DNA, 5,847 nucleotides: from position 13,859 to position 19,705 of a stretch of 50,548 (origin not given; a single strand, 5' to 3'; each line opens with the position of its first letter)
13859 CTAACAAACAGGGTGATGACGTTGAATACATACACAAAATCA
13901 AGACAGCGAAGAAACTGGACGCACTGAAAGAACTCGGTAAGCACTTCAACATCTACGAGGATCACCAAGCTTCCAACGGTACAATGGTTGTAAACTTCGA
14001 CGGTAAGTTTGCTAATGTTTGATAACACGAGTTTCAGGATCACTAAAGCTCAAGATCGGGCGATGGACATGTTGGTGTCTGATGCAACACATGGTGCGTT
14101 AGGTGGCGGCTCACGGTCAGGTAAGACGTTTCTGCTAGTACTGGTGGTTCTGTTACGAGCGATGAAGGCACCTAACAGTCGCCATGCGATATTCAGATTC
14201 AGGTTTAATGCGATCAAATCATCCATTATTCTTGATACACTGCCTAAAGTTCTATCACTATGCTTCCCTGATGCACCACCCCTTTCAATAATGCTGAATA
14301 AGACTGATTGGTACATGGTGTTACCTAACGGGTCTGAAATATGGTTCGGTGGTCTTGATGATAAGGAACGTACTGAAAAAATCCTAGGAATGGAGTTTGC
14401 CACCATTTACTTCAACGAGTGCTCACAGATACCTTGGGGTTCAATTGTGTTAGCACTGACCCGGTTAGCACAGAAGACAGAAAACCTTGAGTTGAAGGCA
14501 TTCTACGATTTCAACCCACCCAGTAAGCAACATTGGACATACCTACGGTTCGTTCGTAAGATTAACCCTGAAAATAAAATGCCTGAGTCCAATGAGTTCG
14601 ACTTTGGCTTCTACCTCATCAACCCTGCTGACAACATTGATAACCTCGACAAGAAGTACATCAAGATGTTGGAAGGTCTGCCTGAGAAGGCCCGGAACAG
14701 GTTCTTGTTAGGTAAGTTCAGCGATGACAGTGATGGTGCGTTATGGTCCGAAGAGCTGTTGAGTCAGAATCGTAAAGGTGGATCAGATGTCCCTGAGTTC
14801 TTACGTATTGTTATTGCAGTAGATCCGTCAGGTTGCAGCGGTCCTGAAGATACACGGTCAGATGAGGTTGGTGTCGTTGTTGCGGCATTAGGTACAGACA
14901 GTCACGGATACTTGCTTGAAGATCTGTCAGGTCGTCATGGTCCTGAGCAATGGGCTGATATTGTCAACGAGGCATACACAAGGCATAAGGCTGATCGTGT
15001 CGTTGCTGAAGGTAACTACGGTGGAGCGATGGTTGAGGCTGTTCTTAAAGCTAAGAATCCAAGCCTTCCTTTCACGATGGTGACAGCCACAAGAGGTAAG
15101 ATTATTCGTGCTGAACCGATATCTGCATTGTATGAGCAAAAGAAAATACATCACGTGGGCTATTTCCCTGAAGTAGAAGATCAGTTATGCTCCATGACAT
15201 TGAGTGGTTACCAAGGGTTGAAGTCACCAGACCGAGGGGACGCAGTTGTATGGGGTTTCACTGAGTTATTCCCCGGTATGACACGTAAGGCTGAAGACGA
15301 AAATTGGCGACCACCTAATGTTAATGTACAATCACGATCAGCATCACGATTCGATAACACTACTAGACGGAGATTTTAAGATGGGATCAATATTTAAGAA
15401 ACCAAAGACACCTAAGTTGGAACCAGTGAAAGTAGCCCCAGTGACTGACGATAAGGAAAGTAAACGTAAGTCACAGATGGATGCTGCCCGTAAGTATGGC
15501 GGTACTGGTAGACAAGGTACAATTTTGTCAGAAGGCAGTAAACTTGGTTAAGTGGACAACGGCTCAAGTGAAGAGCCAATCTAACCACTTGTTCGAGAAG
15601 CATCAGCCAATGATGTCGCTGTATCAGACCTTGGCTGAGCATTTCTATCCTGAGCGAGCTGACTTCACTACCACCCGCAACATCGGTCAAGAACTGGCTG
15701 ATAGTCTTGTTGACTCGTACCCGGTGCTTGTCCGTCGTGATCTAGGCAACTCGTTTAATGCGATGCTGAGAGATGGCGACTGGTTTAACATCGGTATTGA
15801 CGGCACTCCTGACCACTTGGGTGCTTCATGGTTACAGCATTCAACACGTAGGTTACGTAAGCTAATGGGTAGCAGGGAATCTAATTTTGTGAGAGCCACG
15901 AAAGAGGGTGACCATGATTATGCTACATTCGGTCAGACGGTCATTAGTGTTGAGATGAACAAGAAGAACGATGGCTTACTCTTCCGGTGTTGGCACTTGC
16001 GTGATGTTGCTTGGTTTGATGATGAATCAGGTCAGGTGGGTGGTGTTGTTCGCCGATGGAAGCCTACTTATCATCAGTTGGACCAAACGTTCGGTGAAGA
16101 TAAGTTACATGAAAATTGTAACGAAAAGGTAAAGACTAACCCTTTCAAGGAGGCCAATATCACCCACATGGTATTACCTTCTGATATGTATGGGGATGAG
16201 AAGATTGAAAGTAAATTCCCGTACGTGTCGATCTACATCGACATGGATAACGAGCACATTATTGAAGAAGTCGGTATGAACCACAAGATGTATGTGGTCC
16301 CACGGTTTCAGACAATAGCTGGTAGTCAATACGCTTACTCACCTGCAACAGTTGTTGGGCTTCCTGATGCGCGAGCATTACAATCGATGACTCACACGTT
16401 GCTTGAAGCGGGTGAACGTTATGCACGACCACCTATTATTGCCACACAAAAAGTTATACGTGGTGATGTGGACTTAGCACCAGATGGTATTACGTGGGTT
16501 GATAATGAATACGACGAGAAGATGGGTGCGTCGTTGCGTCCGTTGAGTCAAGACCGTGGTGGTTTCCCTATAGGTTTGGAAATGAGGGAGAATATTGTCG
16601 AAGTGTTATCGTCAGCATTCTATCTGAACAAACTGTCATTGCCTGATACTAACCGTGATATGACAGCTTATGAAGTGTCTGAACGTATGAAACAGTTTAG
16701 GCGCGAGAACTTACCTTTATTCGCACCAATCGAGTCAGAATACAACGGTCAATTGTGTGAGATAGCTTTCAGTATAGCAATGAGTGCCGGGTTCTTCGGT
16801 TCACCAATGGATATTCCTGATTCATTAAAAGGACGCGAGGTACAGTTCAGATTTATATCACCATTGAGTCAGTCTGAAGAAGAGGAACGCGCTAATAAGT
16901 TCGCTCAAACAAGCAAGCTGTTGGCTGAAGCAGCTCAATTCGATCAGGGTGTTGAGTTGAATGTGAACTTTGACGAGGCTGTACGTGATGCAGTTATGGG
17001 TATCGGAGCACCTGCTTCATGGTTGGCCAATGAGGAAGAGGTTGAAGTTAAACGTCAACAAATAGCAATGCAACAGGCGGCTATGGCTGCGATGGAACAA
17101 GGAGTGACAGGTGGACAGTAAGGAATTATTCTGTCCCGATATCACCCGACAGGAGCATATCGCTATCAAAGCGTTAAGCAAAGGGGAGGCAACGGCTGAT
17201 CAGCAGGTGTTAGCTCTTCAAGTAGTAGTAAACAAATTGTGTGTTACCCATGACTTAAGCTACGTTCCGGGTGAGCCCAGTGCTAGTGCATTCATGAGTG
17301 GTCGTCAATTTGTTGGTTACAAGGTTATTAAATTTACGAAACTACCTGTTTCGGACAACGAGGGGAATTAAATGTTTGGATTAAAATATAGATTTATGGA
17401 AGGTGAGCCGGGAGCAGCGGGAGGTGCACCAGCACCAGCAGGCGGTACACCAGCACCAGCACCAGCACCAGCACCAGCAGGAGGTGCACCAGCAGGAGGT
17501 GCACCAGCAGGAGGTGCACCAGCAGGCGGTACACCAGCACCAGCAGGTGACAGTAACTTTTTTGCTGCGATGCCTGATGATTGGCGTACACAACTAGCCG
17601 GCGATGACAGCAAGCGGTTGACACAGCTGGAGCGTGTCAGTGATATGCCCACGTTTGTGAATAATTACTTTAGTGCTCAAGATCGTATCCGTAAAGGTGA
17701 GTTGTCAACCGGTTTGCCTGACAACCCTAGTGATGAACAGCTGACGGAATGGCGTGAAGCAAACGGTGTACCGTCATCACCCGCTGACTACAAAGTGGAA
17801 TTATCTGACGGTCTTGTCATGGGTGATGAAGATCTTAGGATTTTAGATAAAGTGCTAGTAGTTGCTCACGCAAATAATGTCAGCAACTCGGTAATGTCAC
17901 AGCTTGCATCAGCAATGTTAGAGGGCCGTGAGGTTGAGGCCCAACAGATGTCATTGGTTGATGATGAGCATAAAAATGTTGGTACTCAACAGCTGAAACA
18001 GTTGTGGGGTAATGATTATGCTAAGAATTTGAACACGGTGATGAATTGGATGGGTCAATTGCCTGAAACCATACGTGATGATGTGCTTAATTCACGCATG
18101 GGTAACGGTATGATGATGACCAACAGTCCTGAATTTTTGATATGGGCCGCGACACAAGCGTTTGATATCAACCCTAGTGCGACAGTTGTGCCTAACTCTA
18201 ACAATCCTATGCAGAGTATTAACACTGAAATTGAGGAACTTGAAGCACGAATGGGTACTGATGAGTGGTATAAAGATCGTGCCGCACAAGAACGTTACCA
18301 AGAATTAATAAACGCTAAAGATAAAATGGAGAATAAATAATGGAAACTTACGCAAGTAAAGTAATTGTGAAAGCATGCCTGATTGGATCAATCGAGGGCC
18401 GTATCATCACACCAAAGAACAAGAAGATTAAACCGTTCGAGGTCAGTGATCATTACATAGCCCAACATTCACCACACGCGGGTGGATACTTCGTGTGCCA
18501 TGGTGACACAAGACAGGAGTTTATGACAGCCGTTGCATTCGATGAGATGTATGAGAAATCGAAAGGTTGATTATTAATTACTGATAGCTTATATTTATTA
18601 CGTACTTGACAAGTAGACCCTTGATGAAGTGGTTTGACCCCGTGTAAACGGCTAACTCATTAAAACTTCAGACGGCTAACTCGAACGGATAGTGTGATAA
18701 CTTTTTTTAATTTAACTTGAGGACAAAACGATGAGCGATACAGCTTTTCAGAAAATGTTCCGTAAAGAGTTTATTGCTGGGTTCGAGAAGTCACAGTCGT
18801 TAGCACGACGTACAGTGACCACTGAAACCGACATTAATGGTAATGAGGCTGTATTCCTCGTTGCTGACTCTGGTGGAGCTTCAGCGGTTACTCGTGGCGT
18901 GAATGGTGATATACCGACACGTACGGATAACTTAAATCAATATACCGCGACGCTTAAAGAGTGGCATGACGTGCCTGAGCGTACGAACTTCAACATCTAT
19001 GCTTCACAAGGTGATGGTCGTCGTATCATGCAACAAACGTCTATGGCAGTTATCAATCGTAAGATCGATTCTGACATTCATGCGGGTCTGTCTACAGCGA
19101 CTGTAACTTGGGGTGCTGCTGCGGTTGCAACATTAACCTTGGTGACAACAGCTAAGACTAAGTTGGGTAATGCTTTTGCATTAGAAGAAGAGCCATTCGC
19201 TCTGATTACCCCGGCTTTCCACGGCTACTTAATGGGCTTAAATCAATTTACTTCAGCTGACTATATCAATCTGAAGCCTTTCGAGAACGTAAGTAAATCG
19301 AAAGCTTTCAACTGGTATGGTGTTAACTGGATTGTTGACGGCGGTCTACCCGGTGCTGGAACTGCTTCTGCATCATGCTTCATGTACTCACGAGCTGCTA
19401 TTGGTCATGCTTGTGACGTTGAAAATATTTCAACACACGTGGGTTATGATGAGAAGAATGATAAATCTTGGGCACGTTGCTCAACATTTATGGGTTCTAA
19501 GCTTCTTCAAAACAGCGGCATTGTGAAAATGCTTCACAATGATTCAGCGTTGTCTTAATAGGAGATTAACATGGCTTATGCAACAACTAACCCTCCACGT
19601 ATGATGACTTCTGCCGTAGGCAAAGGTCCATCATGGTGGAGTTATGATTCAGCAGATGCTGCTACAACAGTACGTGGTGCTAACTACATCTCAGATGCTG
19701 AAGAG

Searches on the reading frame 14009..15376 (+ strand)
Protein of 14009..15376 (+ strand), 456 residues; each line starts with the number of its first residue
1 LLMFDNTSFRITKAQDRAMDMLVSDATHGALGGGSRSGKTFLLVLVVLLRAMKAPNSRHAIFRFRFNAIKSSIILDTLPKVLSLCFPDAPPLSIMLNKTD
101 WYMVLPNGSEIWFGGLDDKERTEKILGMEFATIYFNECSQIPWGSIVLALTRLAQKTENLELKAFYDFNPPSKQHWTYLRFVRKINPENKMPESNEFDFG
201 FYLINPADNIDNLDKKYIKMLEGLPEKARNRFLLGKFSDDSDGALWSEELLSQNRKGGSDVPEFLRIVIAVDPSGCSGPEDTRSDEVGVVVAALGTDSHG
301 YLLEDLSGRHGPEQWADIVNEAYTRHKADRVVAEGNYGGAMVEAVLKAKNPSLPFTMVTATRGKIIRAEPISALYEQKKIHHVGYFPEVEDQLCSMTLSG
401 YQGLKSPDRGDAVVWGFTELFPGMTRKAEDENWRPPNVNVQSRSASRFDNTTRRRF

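Call 23: search_protein_families(library=phrogs, proteins=[window:14009-15376:+], max_evalue=0.00001)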
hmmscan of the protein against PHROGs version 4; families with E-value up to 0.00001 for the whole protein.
window:14009-15376:+ (456 aa): 4 families
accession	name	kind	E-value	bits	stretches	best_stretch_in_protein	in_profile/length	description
phrog_979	-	head and packaging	6.9e-74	250.7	1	11-428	151-607/642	terminase large subunit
phrog_2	-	head and packaging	9.9e-31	108.2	1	12-428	267-597/807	terminase large subunit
phrog_38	-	head and packaging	8e-23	82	1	240-435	522-718/760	terminase large subunit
phrog_3717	-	head and packaging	2.7e-10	41.2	1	21-190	18-184/277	terminase large subunit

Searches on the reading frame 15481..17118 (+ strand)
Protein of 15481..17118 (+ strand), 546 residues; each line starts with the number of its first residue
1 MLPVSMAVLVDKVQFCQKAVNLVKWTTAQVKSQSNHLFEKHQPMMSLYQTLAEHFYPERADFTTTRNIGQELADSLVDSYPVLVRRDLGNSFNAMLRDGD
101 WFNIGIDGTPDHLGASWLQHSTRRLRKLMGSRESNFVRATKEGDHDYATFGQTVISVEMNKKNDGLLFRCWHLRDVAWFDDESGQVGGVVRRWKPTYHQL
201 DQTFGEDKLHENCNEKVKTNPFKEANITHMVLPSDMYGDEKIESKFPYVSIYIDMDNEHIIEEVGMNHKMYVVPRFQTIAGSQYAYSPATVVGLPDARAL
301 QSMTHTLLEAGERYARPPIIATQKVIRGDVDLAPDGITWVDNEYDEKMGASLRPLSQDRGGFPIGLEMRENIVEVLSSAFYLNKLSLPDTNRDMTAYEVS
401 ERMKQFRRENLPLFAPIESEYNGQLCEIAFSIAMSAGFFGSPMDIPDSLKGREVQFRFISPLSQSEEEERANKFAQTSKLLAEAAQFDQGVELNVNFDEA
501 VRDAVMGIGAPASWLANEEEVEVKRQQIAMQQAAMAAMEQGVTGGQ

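Call 23: search_protein_families(library=phrogs, proteins=[window:15481-17118:+], max_evalue=0.00001)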
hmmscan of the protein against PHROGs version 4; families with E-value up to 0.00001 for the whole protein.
window:15481-17118:+ (546 aa): 4 families
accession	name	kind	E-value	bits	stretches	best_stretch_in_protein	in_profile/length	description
phrog_332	-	connector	3.3e-72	244.6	1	29-541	13-534/560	head-tail adaptor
phrog_449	-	connector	8.7e-43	147.6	1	28-544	6-504/520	head-tail adaptor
phrog_21643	-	unknown function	5.1e-23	82.5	1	307-546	11-243/268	-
phrog_21528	-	unknown function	7.4e-10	39.7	1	51-234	27-216/224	-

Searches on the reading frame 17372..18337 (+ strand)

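Call 23: search_protein_families(library=phrogs, proteins=[window:17372-18337:+], max_evalue=0.00001)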
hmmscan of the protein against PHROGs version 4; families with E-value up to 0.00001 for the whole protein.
window:17372-18337:+ (322 aa): 1 family
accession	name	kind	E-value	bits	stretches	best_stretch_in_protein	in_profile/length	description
phrog_3742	-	unknown function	3.5e-20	74.1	1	47-297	18-262/287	-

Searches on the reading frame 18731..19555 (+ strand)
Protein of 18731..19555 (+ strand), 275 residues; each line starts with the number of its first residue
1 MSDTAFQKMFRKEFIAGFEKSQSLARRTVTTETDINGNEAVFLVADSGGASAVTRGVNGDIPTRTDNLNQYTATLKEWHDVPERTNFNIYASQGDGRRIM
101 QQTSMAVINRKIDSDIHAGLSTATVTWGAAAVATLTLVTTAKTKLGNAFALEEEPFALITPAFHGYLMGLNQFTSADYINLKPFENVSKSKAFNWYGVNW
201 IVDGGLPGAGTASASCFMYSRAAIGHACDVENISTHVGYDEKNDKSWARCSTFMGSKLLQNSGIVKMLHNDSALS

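Call 23: search_protein_families(library=phrogs, proteins=[window:18731-19555:+], max_evalue=0.00001)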
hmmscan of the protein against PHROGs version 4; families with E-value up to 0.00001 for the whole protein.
window:18731-19555:+ (275 aa): 1 family
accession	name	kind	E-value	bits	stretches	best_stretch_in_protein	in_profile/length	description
phrog_3437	-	head and packaging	1.4e-53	183.1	1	1-270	6-292/294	major head protein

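Call 116: search_dna_similar(query=window:18731-19555:+, collection=phages, mode=protein, max_rows=12)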
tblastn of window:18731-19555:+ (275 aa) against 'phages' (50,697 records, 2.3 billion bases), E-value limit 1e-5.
Records with a match: 2; places in all: 2; records where one place covers at least 80% of the query: 2.
Best place of each record, by identity: <60% 2.
By first word of the organism name: Bacteriophage 1; Pelagibacter 1.
By host as written in the record: - 1; Candidadtus Pelagibacter sp. HTCC1062 1.
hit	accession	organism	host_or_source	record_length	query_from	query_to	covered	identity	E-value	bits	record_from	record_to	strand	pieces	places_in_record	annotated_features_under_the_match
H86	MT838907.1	Bacteriophage sp.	human fecal samples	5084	5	267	96%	24.9%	1e-10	67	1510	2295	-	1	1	record has no annotation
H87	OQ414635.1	Pelagibacter phage EXVC031P Hodr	Candidadtus Pelagibacter sp. HTCC1062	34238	4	267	96%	23.9%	2e-10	67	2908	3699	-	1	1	hypothetical protein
